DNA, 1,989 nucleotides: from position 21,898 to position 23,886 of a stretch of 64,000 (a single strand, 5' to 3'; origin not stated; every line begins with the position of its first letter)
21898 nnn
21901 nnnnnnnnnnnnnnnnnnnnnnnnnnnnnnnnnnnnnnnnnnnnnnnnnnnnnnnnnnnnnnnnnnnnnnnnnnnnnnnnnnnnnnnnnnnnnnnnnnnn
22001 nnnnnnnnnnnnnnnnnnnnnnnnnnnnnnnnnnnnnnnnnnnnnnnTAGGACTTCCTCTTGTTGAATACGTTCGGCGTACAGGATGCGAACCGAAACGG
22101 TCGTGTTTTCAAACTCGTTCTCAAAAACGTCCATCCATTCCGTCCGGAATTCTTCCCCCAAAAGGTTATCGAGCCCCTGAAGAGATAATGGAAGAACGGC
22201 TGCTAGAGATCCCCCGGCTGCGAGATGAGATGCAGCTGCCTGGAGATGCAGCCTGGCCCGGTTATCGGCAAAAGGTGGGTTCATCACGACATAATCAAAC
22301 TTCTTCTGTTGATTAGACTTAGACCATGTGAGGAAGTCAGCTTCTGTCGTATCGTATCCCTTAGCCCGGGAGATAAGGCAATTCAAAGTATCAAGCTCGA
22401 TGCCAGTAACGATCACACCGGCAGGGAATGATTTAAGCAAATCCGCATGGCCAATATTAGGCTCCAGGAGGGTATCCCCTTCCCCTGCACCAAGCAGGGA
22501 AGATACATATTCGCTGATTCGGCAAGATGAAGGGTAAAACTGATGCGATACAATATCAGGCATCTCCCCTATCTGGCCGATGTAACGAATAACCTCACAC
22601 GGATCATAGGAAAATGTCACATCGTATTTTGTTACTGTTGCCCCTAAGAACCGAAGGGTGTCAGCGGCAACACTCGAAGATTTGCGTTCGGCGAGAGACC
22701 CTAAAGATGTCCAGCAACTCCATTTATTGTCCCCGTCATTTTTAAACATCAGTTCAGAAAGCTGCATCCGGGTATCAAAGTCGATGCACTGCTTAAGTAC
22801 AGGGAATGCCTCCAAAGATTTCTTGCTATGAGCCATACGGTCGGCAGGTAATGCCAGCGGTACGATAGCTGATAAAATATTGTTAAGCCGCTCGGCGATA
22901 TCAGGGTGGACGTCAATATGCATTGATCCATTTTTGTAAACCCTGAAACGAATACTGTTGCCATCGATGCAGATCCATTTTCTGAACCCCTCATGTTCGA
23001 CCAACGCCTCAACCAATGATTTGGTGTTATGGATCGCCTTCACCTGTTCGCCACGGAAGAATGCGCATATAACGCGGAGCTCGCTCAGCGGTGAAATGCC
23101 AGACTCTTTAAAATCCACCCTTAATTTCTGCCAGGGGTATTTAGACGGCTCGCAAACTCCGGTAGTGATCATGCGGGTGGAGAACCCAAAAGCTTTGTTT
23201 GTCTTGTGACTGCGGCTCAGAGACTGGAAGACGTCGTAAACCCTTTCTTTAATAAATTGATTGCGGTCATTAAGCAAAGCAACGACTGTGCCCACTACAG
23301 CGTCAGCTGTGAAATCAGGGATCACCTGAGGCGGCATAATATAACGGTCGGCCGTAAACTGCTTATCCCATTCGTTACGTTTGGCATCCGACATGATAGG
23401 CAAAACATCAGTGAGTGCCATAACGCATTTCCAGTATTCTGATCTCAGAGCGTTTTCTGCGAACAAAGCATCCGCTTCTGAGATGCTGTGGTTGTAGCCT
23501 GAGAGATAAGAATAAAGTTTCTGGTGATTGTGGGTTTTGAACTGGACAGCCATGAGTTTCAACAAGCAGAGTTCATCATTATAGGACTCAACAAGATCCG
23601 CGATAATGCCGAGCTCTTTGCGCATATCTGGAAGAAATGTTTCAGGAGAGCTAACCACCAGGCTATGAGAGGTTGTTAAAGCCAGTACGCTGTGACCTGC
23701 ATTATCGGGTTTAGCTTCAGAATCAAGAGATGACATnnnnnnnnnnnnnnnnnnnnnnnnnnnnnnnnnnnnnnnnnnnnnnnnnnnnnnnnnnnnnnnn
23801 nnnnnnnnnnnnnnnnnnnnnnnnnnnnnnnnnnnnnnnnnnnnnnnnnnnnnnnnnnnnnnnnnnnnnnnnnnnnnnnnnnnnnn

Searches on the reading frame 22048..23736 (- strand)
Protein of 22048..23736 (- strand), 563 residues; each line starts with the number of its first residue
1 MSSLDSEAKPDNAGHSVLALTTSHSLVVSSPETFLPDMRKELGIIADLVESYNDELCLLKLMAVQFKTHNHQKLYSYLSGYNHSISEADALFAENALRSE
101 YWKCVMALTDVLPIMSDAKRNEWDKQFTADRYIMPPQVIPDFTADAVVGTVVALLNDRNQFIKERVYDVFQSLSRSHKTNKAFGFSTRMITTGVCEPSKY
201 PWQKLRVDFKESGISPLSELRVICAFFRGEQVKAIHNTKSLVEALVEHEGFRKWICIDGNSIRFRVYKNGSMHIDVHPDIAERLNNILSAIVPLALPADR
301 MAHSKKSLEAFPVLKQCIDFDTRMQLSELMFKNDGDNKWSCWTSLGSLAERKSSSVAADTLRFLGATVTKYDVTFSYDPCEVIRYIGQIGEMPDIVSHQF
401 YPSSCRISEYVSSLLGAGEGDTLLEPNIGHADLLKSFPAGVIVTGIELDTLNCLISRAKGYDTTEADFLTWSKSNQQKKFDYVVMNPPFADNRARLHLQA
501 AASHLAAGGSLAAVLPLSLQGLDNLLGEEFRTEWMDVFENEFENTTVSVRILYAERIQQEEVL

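Call 4: search_protein_families(library=pfam, proteins=[window:22048-23736:-], max_evalue=0.01)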
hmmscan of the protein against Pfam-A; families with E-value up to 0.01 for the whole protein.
window:22048-23736:- (563 aa): 4 families
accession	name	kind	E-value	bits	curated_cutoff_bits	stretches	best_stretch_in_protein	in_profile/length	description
PF13708.11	DUF4942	-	9.1e-22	78.1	25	1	96-290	3-186/190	Domain of unknown function (DUF4942)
PF05175.20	MTS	-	7.2e-05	22.9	23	1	474-532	93-156/170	Methyltransferase small domain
PF02384.22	N6_Mtase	-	0.0021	17.9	20.4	1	445-492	89-138/311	N-6 DNA Methylase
PF07669.17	Eco57I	-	0.0093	16.5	25.3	0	465-493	55-88/171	Eco57I restriction-modification methylase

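Call 8: search_protein_families(library=ncbifam, proteins=[window:22048-23736:-], max_evalue=0.1)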
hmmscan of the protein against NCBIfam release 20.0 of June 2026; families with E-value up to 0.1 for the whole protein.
window:22048-23736:- (563 aa): 4 families
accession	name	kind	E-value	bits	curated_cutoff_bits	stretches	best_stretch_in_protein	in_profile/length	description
NF047380.1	photo_II_xxx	equivalog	0.0056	16.9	80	0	225-237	22-34/75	photosystem II protein, Psb35-related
NF002421.0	PRK01544.1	equivalog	0.03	13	567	1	438-492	162-219/524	bifunctional peptide chain release factor N(5)-glutamine methyltransferase PrmC/tRNA (guanosine(46)-N7)-methyltransferase TrmB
NF007023.0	PRK09489.1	equivalog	0.038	13.2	295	0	474-514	256-302/342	16S rRNA (guanine(1207)-N(2))-methyltransferase RsmC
TIGR02081.1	metW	equivalog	0.076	12.5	189.5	0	428-487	22-83/194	methionine biosynthesis protein MetW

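Call 9: search_protein_families(library=padloc, proteins=[window:22048-23736:-], max_evalue=0.1)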
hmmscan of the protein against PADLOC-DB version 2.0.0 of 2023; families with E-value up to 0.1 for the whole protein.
window:22048-23736:- (563 aa): 5 families
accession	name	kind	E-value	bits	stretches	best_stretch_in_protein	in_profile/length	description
PDLC04134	mad2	-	8.7e-07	26.1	1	406-539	278-418/492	mads_2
PDLC03267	MTase_II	-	9.2e-07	26.1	1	406-490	21-117/539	Type II methyltransferase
PDLC03258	MTase_II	-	1.1e-06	26.1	1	421-491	43-114/366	Type II methyltransferase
PDLC03719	oMTase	-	1.3e-05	22.4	1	422-495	52-128/387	orphan methyltransferase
PDLC03027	MTase_I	-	0.012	12.1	1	472-493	249-271/810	Type I methyltransferase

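Call 10: search_protein_families(library=phrogs, proteins=[window:22048-23736:-], max_evalue=0.1)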
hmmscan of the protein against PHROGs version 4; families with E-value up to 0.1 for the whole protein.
window:22048-23736:- (563 aa): 18 families
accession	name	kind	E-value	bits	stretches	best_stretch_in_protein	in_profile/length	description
phrog_6263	-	other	1.4e-111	374.9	1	37-556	18-546/548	DNA methyltransferase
phrog_9133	-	unknown function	2.5e-18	66.4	1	321-524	667-863/1259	-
phrog_11358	-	unknown function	1.1e-12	46.7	1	399-543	1847-1988/3431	-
phrog_15406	-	other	1.1e-08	33.6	1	400-518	1251-1368/2789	DNA methyltransferase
phrog_10691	-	unknown function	5.3e-08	30.7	1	419-516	2378-2476/3925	-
phrog_5143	-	unknown function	5.6e-08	31.3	1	414-556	1816-1968/2204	-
phrog_38825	-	unknown function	4.9e-07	30.5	1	102-292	106-290/299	-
phrog_18947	-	unknown function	5.5e-07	28.2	1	420-516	589-683/1537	-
phrog_32703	-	unknown function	8e-07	29.1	1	397-501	8-109/480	-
phrog_9793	-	unknown function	8.9e-05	21.9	1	420-515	625-717/772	-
phrog_16000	-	unknown function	0.00011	23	1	87-129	80-122/158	-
phrog_22901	-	unknown function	0.00011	20.6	1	399-515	634-748/1394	-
phrog_11801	-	other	0.0006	18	1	414-495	162-246/2269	DNA methyltransferase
phrog_5172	-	unknown function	0.00064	19.6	1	419-520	43-136/377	-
phrog_2713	-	unknown function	0.0038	17.3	1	446-495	256-306/520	-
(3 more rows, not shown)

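Call 12: search_dna_similar(query=window:22048-23736:-, collection=phages, mode=protein, max_rows=30, rows=spread)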
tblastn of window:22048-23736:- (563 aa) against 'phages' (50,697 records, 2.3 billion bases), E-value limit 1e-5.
Records with a match: 39; places in all: 39; records where one place covers at least 80% of the query: 34.
Best place of each record, by identity: <60% 39.
By first word of the organism name: Pseudomonas 13; Aeromonas 11; Klebsiella 5; Escherichia 4; Salmonella 2; Marinomonas 2; Vibrio 1; Paraglaciecola 1.
By host as written in the record: - 5; Aeromonas rivipollensis 5; Salmonella enterica subsp. enterica serovar Typhimurium strain LT2 2; Pseudomonas putida 2; Pseudomonas syringae 2; Pseudomonas syringae pv. actinidiae K7#8 2; Aeromonas salmonicida 2; Marinomonas sp. IMCC12026 2; and 17 more.
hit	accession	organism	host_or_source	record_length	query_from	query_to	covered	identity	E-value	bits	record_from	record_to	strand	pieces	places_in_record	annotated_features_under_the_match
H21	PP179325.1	Pseudomonas phage Touem01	Pseudomonas syringae 7C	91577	22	556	95%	31.8%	5e-55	206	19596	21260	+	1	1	DNA restriction methylase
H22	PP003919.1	Pseudomonas phage vB_Pae_U7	Pseudomonas aeruginosa ST773 ...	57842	27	555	94%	32.0%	4e-56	210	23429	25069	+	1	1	DNA methyltransferase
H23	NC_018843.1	Salmonella phage SSU5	Salmonella enterica subsp. enterica ...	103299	20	558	96%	30.9%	4e-64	233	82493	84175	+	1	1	DNA methyltransferase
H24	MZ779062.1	Klebsiella phage pJN2-26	horse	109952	20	558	96%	30.8%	1e-64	234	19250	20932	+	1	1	hypothetical protein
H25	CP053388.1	Escherichia phage CMS-2020a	Escherichia coli strain SCU-107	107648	20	558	96%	30.4%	1e-64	235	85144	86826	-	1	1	record has no annotation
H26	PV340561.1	Escherichia phage PhiR41_1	Escherichia coli str. K-12 substr. ...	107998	20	558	96%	30.4%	1e-64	235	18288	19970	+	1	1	hypothetical protein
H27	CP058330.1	Klebsiella phage vB_Kpn_1825-KPC53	Klebsiella pneumoniae subsp. pneumoniae ...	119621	20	558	96%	30.4%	9e-64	232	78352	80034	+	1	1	record has no annotation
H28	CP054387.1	Escherichia phage CMS-2020a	Escherichia coli strain SCU-175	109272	20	558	96%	30.4%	1e-63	232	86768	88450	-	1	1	record has no annotation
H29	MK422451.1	Klebsiella phage ST13-OXA48phi12.3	Klebsiella pneumoniae ST13-OXA48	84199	20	558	96%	30.2%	4e-63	230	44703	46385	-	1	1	hypothetical protein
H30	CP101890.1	Klebsiella phage GArcari-2022a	Klebsiella pneumoniae strain 9362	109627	37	558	93%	31.2%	2e-64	234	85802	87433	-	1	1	record has no annotation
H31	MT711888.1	Pseudomonas phage Dolphis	Pseudomonas putida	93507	89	556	83%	32.7%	1e-52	199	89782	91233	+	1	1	RE endonuclease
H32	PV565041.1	Pseudomonas phage Jeremy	Pseudomonas putida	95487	97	557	82%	32.7%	1e-52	200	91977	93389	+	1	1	RE endonuclease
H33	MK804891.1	Aeromonas phage 2_D05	Aeromonas rivipollensis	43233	96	552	81%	31.8%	1e-51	196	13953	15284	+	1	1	putative methylase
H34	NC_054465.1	Aeromonas phage 2_D05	Aeromonas rivipollensis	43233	96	552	81%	31.8%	1e-51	196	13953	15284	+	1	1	DNA methyltransferase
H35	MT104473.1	Pseudomonas phage MR13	-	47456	96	552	81%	31.6%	3e-51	195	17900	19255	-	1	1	putative restriction alleviation protein, Lar family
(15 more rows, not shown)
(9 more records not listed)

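Call 13: search_solved_structures(query=window:22048-23736:-, max_evalue=1, show_alignments=2)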
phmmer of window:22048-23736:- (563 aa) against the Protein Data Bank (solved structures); distinct sequences matched with E-value up to 1: 8.
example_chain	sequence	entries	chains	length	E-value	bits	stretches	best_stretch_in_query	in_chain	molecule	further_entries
1g38_A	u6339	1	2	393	0.53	11.8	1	407-490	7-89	MODIFICATION METHYLASE TAQI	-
1aqj_A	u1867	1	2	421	0.53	11.8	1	407-490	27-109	ADENINE-N6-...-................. TAQI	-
1aqi_A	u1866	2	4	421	0.53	11.8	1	407-490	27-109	ADENINE-N6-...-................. TAQI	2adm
2pak_A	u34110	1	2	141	0.56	11.7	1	210-300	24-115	DTDP-6-deoxy-3,4-keto-hexulose isomerase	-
3nj2_A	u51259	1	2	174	0.56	11.7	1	170-262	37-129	DUF269-containing protein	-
4p2x_A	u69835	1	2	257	0.58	11.6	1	77-203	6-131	Adenylate cyclase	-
9ohl_C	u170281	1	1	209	0.84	11.1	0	445-491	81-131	rRNA N(6)-adenosine-methyltransferase METTL5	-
6h2u_A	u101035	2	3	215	0.89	11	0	446-492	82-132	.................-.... protein 5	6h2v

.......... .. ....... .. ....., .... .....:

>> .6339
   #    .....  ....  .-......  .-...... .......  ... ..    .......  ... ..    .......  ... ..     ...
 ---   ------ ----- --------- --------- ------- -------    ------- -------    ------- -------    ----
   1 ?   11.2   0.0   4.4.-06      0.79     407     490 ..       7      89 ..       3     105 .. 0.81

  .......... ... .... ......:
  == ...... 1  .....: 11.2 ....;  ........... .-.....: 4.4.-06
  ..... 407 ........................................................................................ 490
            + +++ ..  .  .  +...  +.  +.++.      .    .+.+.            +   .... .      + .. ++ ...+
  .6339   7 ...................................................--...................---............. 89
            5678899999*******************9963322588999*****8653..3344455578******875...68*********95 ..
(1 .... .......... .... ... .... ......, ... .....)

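Call 14: search_dna_similar(query=window:22048-23736:-, collection=plasmids, mode=protein, max_rows=50, rows=spread)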
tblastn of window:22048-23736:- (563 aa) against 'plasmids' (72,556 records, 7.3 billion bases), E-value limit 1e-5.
The search stops at 5000 records and this limit was reached: more records match than are counted here, and every count below describes the 5000 best-scoring records only.
Records with a match: at least 5000; places in all: 5058; records where one place covers at least 80% of the query: 2111.
Best place of each record, by identity: >=99% 1081; 95-99% 25; 90-95% 1; 80-90% 1; 60-80% 280; <60% 3612.
By first word of the organism name: Escherichia 1917; Klebsiella 1184; Salmonella 796; Enterobacter 498; Citrobacter 214; Shigella 112; Serratia 41; Pseudomonas 38; Providencia 37; Raoultella 18; and 44 more.
By predicted mobility (MOB-suite, as given by PLSDB): conjugative 4073; non-mobilizable 790; mobilizable 137.
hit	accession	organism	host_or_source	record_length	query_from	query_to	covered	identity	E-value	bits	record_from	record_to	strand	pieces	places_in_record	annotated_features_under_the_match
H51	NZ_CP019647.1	Salmonella enterica subsp. enterica serovar Typhimurium ...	Sus scrofa domesticus,pooled feces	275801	1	563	100%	100.0%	0e+0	1120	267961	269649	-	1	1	DUF4942 domain-containing protein | hypothetical protein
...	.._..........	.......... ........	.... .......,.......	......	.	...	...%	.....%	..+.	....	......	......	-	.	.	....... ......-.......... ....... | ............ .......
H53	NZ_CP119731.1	Escherichia coli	chicken,pure culture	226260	1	563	100%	100.0%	0e+0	1120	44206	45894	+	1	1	DUF4942 domain-containing protein | hypothetical protein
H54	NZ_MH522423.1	Salmonella enterica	Homo sapiens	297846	1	563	100%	100.0%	0e+0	1120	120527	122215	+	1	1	DUF4942 domain-containing protein | hypothetical protein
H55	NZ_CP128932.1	Escherichia coli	-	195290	1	563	100%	100.0%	0e+0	1120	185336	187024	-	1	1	DUF4942 domain-containing protein | hypothetical protein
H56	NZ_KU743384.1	Escherichia coli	Homo sapiens,blood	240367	1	563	100%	99.8%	0e+0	1115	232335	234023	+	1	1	DUF4942 domain-containing protein | hypothetical protein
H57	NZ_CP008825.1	Enterobacter cloacae ECNIH2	sink drain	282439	1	563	100%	99.3%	0e+0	1116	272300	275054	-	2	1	DUF4942 domain-containing protein (x2) | IS5-like element IS903B family transposase | hypothetical protein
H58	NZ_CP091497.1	Enterobacter cloacae complex sp. ECL404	cell culture,Drainage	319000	1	563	100%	99.3%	0e+0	1107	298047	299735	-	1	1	DUF4942 domain-containing protein | hypothetical protein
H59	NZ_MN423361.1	Leclercia sp.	-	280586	1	563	100%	99.3%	0e+0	1107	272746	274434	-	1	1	DUF4942 domain-containing protein | hypothetical protein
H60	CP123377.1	Enterobacter ludwigii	Homo sapiens,rectal screening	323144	1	563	100%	99.3%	0e+0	1107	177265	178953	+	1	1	DUF4942 domain-containing protein | hypothetical protein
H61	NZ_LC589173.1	Enterobacter hormaechei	-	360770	1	563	100%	99.1%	0e+0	1106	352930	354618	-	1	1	DUF4942 domain-containing protein | hypothetical protein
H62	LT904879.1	Salmonella enterica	Homo sapiens,not known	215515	1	563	100%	70.1%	0e+0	773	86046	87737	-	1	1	none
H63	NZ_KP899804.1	Salmonella enterica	environmental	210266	1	563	100%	70.1%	0e+0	773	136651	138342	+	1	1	DUF4942 domain-containing protein | hypothetical protein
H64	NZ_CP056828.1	Citrobacter freundii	culture,Wastewater influent sample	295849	1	555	99%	69.9%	0e+0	761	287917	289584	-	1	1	DUF4942 domain-containing protein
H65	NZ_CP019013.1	Escherichia coli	Homo sapiens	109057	1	558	99%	30.1%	2e-64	236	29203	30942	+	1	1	DUF4942 domain-containing protein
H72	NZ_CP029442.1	Klebsiella quasipneumoniae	Hospital waste water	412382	37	493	81%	26.3%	7e-35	148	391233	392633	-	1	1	DUF4942 domain-containing protein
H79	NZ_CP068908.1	Klebsiella pneumoniae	Homo sapiens,Plasmid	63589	72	297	40%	26.8%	1e-9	69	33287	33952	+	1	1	DUF4942 domain-containing protein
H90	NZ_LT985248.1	Escherichia coli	-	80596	102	314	38%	26.6%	1e-9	69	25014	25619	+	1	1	DUF4942 domain-containing protein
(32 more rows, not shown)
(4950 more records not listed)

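Call 16: get_annotated_region(hit=H63, flank=5000)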
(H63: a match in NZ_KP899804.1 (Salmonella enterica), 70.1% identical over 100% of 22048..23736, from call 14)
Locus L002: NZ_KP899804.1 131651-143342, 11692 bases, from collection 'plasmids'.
description: Salmonella enterica subsp. enterica serovar Typhimurium strain 21G6 isolate F8475 plasmid pF8475, complete sequence
organism: Salmonella enterica (NCBI taxid 90371)
taxonomy: Bacteria; Pseudomonadota; Gammaproteobacteria; Enterobacterales; Enterobacteriaceae; Salmonella; Salmonella enterica
host: -; source: environmental; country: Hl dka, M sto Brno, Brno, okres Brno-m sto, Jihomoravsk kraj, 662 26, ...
typing (MOB-suite, as given by PLSDB): conjugative; replicon IncHI1B,IncQ1; relaxase MOBH; mating-pair formation MPF_F
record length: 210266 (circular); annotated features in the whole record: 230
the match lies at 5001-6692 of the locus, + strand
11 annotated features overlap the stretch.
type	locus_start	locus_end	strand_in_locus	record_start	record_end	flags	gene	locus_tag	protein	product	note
CDS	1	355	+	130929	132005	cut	-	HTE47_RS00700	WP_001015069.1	hypothetical protein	-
CDS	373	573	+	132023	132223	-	-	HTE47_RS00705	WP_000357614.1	hypothetical protein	-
CDS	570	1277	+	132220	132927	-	-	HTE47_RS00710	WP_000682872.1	zinc finger-like domain-containing protein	-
CDS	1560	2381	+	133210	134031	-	-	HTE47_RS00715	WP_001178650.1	hypothetical protein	-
CDS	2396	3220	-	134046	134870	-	-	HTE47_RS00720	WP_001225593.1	Dam family site-specific DNA-(adenine-N6)-methyltransferase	GO:0006306 - DNA methylation [Evidence IEA]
CDS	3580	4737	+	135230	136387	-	-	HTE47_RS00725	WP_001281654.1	DNA-binding protein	-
CDS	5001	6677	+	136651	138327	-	-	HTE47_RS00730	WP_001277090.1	DUF4942 domain-containing protein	-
CDS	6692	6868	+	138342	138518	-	-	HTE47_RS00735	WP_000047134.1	hypothetical protein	-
CDS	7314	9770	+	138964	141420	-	-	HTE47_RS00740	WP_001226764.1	Ig-like domain-containing protein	-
CDS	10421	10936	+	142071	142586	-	-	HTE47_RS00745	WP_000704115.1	hypothetical protein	-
CDS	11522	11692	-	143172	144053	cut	-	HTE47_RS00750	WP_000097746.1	RepB family plasmid replication initiator protein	GO:0006270 - DNA replication initiation [Evidence IEA]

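Call 17: get_annotated_region(hit=H64, flank=5000)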
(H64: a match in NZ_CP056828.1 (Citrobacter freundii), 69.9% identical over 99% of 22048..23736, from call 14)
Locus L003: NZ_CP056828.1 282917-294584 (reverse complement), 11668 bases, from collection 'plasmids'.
description: Citrobacter freundii strain RHBSTW-00135 plasmid pRHBSTW-00135_2, complete sequence
organism: Citrobacter freundii (NCBI taxid 546)
taxonomy: Bacteria; Pseudomonadota; Gammaproteobacteria; Enterobacterales; Enterobacteriaceae; Citrobacter; Citrobacter freundii
host: -; source: culture,Wastewater influent sample; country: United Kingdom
typing (MOB-suite, as given by PLSDB): conjugative; replicon IncHI1B,IncP; relaxase MOBP; mating-pair formation MPF_T
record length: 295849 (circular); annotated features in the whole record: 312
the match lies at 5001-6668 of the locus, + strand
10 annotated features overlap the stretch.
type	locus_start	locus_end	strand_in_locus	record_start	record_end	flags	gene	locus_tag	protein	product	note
CDS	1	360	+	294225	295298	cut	-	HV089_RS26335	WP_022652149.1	hypothetical protein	-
CDS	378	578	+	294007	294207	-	-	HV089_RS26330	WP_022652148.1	hypothetical protein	-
CDS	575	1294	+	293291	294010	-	-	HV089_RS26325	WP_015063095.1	hypothetical protein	-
CDS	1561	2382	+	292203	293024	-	-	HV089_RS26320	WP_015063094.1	hypothetical protein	-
CDS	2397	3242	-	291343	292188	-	-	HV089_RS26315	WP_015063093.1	Dam family site-specific DNA-(adenine-N6)-methyltransferase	GO:0006306 - DNA methylation [Evidence IEA]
CDS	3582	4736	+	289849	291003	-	-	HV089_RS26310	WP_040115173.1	hypothetical protein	-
CDS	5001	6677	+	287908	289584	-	-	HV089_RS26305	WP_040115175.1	DUF4942 domain-containing protein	-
CDS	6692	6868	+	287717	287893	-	-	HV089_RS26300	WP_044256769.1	hypothetical protein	-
CDS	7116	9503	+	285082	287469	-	-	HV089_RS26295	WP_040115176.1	Ig-like domain-containing protein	-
CDS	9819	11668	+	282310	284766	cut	-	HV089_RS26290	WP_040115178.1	Ig-like domain-containing protein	-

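Call 20: get_annotated_region(hit=H23, flank=4000)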
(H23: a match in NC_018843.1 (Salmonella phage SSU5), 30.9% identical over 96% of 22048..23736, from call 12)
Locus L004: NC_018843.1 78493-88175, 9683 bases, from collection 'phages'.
description: Salmonella phage SSU5, complete genome.
organism: Salmonella phage SSU5 (NCBI taxid 1177632)
taxonomy: Viruses; Duplodnaviria; Heunggongvirae; Uroviricota; Caudoviricetes
host: Salmonella enterica subsp. enterica serovar Typhimurium strain LT2; source: -; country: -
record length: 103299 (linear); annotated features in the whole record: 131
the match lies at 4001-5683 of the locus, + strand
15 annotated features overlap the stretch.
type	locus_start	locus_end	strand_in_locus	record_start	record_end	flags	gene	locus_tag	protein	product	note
CDS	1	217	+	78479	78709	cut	-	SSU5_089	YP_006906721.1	hypothetical protein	-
CDS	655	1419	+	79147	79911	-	-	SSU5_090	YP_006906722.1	Rnase H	-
CDS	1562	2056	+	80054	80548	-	-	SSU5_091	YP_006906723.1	hypothetical protein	-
CDS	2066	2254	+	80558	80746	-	-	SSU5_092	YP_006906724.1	hypothetical protein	-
CDS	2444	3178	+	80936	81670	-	-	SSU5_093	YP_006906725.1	anti-repressor Ant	-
CDS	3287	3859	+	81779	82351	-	-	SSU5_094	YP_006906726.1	hypothetical protein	-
CDS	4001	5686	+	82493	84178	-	-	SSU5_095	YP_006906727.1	DNA methyltransferase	-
CDS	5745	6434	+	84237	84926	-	-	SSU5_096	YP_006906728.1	hypothetical protein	-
CDS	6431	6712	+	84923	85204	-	-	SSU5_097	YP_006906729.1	putative Eaa protein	-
CDS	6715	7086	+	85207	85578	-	-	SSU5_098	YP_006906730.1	hypothetical protein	-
CDS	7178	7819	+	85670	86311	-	-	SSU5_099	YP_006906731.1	metal-dependent phosphohydrolase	-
CDS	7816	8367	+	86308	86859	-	-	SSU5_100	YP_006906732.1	hypothetical protein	-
CDS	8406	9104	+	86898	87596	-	-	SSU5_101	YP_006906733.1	lysozyme inhibitor LprI family protein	-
CDS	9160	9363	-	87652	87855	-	-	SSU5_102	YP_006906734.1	putative selenium delivery protein YdfZ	-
CDS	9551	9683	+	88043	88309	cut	-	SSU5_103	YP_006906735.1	hypothetical protein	-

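Call 21: get_annotated_region(hit=H22, flank=4000)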
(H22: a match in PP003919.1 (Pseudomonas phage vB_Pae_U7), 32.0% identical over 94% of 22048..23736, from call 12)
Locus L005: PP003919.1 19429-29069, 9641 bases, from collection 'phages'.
description: Pseudomonas phage vB_Pae_U7, complete genome.
organism: Pseudomonas phage vB_Pae_U7 (NCBI taxid 3126751)
taxonomy: Viruses
host: Pseudomonas aeruginosa ST773 (NDM-1-producing); source: infection or colonization; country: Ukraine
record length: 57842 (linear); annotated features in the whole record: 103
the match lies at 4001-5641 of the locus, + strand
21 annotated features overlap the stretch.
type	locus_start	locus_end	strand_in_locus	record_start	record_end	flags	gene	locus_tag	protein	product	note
CDS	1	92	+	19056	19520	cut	-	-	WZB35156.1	hypothetical protein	-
CDS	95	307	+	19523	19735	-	-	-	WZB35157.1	hypothetical protein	-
CDS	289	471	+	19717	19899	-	-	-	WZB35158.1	hypothetical protein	-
CDS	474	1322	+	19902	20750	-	-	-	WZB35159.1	O-like replication initiation protein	-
CDS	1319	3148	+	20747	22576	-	-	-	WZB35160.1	DNA primase/helicase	-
CDS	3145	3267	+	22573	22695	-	-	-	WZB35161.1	hypothetical protein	-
CDS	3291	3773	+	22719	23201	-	-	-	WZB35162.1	hypothetical protein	-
CDS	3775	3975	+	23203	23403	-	-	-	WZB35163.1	DksA-like zinc-finger protein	-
CDS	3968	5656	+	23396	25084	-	-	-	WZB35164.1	DNA methyltransferase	-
CDS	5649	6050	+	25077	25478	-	-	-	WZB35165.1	homologous recombination mediator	NinB/ Orf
CDS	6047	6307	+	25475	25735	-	-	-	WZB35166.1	hypothetical protein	-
CDS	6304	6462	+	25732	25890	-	-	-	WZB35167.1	hypothetical protein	-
CDS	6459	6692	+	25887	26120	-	-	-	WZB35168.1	hypothetical protein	-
CDS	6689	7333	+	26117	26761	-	-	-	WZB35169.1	NinG/ Rap DNA junction specific endonuclease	-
CDS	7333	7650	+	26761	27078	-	-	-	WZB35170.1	hypothetical protein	-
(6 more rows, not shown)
